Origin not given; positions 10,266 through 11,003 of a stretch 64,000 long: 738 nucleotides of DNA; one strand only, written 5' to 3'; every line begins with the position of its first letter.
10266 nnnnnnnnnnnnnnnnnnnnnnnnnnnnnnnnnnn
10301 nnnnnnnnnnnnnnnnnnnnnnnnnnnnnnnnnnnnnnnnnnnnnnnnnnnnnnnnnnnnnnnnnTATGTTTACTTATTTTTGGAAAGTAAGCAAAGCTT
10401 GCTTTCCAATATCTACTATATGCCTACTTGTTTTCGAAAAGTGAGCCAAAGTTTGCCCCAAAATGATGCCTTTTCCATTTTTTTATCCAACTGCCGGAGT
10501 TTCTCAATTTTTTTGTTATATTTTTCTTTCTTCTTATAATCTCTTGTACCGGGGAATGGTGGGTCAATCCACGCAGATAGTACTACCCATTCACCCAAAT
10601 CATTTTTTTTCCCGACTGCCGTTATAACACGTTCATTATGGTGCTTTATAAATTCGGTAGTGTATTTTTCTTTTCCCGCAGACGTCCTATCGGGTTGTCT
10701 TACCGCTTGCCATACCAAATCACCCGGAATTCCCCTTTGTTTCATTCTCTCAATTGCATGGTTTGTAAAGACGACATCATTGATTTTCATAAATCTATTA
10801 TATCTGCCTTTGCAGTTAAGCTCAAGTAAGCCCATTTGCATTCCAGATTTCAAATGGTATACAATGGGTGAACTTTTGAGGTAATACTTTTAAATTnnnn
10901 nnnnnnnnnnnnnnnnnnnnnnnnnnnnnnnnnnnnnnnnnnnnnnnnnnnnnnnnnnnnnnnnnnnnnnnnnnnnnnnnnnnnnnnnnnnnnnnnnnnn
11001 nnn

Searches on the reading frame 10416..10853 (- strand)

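Call 33: search_protein_families(library=pfam, proteins=[window:10416-10853:-], max_evalue=0.001)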
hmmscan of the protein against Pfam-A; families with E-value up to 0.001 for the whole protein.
window:10416-10853:- (145 aa): 1 family
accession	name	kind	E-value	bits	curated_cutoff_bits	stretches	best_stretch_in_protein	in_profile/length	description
PF14076.12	DUF4258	-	0.00013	22.7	25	1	29-81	1-58/71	Domain of unknown function (DUF4258)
